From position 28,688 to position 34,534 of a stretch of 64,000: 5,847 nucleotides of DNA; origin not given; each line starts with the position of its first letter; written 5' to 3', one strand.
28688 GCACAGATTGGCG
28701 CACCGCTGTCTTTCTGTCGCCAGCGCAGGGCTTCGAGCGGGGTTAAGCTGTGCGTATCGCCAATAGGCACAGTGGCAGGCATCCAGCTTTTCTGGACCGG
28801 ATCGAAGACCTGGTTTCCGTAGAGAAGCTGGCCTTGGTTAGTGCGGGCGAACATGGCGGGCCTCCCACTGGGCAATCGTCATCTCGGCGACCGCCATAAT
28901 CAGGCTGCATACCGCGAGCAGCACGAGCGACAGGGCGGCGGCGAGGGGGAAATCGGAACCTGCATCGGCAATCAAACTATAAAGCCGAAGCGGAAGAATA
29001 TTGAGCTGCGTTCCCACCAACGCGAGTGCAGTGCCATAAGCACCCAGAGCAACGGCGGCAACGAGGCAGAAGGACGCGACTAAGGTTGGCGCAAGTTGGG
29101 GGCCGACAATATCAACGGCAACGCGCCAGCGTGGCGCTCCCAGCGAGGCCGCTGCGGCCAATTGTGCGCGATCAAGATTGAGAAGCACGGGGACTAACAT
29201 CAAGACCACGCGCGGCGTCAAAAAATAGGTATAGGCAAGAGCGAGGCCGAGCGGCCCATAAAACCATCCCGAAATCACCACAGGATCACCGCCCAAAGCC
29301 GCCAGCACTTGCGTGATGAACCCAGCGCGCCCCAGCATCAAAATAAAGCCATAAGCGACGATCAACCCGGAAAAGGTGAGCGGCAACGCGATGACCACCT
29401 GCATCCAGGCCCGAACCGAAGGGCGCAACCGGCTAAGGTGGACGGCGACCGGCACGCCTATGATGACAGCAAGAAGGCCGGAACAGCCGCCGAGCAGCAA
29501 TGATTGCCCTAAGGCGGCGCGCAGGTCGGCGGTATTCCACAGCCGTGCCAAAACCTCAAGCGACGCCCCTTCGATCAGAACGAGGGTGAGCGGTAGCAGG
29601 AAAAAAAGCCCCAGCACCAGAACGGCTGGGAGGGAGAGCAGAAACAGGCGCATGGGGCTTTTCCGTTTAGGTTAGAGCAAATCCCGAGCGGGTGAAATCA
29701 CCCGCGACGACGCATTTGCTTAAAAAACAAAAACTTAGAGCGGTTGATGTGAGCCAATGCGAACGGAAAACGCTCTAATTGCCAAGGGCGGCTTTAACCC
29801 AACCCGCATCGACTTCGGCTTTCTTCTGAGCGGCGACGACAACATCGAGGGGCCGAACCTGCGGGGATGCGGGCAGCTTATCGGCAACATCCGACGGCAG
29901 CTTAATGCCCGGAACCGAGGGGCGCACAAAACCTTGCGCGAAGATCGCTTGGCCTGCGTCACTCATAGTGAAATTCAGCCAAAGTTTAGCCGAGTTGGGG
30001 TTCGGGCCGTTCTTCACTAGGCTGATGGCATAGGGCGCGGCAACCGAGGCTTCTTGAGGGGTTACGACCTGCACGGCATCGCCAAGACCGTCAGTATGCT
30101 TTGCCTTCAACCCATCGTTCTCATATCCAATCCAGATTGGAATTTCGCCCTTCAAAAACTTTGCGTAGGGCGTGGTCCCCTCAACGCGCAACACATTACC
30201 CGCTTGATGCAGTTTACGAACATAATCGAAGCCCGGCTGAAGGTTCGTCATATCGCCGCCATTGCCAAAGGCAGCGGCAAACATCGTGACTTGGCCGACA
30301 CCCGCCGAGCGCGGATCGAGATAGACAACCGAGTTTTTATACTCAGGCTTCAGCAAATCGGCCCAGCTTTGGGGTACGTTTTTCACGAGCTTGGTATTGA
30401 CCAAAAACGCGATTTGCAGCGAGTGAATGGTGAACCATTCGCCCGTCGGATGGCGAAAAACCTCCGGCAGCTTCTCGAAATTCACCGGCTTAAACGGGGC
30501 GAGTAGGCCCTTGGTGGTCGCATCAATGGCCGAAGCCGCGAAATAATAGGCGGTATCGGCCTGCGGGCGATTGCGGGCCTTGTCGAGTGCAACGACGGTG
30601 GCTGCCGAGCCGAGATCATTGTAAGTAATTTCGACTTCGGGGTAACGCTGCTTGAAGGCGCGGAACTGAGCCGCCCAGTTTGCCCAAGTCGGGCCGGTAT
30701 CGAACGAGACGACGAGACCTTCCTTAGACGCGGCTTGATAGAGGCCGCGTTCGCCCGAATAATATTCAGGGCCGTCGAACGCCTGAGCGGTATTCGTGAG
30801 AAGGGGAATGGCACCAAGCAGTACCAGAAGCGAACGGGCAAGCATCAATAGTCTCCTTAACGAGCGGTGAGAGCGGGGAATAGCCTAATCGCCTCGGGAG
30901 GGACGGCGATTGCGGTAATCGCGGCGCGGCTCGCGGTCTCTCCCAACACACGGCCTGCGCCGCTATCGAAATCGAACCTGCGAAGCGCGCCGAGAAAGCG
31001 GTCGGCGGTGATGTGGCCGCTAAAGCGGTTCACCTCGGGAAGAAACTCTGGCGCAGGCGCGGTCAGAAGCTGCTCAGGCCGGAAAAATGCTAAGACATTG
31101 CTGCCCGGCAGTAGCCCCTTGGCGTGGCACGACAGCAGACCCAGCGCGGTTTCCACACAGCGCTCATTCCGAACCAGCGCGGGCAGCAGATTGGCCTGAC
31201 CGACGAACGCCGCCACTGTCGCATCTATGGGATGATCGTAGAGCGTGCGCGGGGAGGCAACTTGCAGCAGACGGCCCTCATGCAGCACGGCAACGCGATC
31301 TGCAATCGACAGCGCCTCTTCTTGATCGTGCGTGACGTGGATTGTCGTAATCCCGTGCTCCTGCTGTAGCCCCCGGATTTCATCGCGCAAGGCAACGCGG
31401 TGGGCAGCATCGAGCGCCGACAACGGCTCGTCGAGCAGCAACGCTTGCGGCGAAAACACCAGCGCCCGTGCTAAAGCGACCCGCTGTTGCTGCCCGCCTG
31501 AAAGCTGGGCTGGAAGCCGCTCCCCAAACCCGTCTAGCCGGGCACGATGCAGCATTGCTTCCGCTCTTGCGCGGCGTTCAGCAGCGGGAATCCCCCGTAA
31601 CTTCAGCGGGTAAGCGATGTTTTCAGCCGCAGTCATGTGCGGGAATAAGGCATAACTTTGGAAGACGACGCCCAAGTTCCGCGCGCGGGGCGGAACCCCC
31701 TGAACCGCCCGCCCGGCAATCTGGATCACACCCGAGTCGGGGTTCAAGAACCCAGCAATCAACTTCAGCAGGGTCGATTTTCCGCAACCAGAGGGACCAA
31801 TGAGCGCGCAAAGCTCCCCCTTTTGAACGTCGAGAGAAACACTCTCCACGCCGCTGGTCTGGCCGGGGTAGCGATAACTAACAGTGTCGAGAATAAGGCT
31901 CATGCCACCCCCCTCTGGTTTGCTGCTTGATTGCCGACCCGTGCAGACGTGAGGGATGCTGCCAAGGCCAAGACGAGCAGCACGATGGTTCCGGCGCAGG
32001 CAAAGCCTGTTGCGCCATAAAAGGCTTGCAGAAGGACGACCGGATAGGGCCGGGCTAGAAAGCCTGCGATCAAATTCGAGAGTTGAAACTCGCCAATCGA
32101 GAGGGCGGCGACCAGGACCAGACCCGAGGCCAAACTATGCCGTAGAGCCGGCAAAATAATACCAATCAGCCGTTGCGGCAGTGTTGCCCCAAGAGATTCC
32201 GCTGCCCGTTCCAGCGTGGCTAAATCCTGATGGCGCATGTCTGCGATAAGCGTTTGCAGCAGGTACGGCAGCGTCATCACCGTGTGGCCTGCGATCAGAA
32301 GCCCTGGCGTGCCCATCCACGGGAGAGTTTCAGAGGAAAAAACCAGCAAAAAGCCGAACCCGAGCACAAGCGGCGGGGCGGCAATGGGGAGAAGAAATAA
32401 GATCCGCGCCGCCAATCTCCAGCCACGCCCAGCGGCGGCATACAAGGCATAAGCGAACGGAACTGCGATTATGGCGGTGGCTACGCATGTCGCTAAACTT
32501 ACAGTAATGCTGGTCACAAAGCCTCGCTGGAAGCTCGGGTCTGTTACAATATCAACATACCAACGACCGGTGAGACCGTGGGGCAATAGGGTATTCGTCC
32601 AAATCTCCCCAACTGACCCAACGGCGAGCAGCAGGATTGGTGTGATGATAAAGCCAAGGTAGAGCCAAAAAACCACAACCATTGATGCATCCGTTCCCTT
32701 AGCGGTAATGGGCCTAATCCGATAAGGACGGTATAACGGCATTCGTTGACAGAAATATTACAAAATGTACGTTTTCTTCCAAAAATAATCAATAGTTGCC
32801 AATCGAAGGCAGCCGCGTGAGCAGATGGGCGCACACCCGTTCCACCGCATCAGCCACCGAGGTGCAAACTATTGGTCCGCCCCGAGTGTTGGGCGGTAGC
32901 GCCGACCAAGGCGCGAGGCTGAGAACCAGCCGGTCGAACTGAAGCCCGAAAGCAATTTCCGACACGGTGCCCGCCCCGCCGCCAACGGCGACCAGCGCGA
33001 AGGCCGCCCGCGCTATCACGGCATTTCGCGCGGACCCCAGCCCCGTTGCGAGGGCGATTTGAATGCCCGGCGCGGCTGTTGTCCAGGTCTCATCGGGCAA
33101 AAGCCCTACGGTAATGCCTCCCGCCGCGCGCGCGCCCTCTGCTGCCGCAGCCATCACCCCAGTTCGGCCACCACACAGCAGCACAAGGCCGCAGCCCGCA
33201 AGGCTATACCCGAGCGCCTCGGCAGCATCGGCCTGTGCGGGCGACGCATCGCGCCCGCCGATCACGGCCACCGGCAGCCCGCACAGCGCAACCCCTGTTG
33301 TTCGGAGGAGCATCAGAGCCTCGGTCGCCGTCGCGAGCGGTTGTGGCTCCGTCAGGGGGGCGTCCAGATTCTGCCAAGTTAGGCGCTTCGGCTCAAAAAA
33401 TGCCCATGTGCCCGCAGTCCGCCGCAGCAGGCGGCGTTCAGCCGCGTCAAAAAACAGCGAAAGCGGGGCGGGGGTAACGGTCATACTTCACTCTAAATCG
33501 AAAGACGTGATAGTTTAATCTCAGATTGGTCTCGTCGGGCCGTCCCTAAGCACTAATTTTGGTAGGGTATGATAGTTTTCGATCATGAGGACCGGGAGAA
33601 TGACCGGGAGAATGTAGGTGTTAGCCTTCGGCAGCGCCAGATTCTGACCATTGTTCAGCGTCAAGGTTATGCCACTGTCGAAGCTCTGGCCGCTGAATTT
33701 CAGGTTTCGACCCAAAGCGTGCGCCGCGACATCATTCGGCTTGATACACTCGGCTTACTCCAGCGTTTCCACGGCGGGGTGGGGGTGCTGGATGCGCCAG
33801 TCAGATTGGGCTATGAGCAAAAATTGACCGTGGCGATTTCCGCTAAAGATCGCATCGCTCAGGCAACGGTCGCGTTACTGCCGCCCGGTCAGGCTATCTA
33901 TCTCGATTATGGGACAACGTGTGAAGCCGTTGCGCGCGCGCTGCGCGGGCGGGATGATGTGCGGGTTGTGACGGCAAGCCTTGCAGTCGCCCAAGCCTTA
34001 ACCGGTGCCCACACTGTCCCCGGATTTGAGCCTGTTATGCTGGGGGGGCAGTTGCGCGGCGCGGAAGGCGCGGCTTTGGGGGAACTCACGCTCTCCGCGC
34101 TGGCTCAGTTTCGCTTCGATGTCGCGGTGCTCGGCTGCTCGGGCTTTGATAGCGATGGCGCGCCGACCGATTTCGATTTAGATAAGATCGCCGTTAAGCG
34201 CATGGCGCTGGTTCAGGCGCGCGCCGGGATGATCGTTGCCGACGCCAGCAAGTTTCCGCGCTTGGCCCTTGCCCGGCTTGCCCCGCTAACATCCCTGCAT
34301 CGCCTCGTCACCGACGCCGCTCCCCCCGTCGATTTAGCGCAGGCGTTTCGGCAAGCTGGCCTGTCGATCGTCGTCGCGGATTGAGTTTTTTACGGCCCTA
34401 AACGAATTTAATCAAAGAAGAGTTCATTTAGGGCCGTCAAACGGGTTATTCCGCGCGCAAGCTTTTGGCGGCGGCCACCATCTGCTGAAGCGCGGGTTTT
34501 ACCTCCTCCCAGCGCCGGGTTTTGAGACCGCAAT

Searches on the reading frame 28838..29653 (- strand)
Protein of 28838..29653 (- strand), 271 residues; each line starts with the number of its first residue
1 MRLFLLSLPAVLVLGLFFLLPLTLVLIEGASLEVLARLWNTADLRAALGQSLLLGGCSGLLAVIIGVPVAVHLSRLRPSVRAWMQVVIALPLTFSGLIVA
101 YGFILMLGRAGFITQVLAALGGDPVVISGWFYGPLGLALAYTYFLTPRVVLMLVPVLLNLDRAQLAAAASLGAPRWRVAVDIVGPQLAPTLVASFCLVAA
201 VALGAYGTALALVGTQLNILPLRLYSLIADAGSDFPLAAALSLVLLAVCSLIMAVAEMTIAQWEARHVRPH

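Call 23: search_protein_families(library=pfam, proteins=[window:28838-29653:-], max_evalue=0.001)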
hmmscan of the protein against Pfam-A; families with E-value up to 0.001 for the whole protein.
window:28838-29653:- (271 aa): 1 family
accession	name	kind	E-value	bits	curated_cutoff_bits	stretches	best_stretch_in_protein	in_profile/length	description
PF00528.27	BPD_transp_1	-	1.3e-10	41.7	26.4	1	63-255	2-174/184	Binding-protein-dependent transport system inner membrane component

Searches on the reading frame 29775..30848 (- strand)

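Call 23: search_protein_families(library=pfam, proteins=[window:29775-30848:-], max_evalue=0.001)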
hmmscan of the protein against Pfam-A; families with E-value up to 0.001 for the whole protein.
window:29775-30848:- (357 aa): 3 families
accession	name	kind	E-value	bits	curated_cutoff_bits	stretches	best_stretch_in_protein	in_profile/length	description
PF13343.11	SBP_bac_6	-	1.5e-27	97.1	24.6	1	110-327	24-230/245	Bacterial extracellular solute-binding protein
PF13531.11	SBP_bac_11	-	1.6e-15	57.9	25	1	64-305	19-223/227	Bacterial extracellular solute-binding protein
PF01547.30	SBP_bac_1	-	1.1e-12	49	26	1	58-301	13-307/307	Bacterial extracellular solute-binding protein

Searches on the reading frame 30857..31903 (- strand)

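Call 23: search_protein_families(library=pfam, proteins=[window:30857-31903:-], max_evalue=0.001)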
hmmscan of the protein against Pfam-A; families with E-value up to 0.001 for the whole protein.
window:30857-31903:- (348 aa): 5 families
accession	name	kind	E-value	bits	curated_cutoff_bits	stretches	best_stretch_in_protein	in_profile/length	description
PF00005.33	ABC_tran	-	1.1e-37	130.1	25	1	20-161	2-136/137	ABC transporter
PF13304.12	AAA_21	-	1.8e-05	25.4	27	0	33-55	3-25/304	AAA domain, putative AbiEii toxin, Type IV TA system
PF02463.25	SMC_N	-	0.00014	21.8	40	0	133-196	136-201/220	RecF/RecN/SMC N terminal domain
PF13191.12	AAA_16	-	0.00032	21.7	32.6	0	29-106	24-86/167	AAA ATPase domain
PF09818.15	ABC_ATPase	-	0.00052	19.6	23.2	0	171-216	210-255/283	P-loop domain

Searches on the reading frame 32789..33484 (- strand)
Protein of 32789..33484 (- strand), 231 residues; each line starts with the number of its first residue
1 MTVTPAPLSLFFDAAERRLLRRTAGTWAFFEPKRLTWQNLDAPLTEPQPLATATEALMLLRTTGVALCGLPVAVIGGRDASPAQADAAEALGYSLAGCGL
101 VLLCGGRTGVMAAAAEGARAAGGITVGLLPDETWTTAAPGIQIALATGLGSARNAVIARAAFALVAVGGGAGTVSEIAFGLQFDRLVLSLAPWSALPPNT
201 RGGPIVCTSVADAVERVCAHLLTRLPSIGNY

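Call 23: search_protein_families(library=pfam, proteins=[window:32789-33484:-], max_evalue=0.001)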
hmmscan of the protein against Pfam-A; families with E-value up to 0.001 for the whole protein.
window:32789-33484:- (231 aa): 3 families
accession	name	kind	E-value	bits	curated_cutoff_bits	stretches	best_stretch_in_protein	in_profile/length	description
PF18306.6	LDcluster4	-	6.4e-35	120.4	26.3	1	72-191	4-124/151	SLOG cluster4 family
PF03641.19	Lysine_decarbox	-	7.8e-05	23.3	27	1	111-177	1-69/131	Possible lysine decarboxylase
PF02481.21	DNA_processg_A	-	8.9e-05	22.2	29.6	1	71-133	46-108/212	DNA recombination-mediator protein A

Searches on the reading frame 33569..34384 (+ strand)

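Call 23: search_protein_families(library=pfam, proteins=[window:33569-34384:+], max_evalue=0.001)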
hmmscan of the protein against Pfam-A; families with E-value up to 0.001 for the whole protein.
window:33569-34384:+ (271 aa): 6 families
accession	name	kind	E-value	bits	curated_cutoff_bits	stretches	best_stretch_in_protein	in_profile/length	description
PF00455.28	DeoRC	-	1e-42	146.3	31.8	1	91-249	4-159/160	DeoR C terminal sensor domain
PF08220.18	HTH_DeoR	-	4e-16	58.9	21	1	21-74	1-54/57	DeoR-like helix-turn-helix domain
PF08279.18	HTH_11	-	2.3e-07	31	25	1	21-62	1-43/55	HTH domain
PF00392.27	GntR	-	3.9e-06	26.9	27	1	36-70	26-60/64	Bacterial regulatory proteins, gntR family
PF19187.6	HTH_PafC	-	3e-05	24.3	32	1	25-99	9-76/115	PafC helix-turn-helix domain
PF12802.13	MarR_2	-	0.00034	21.1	27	1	17-66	2-52/61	MarR family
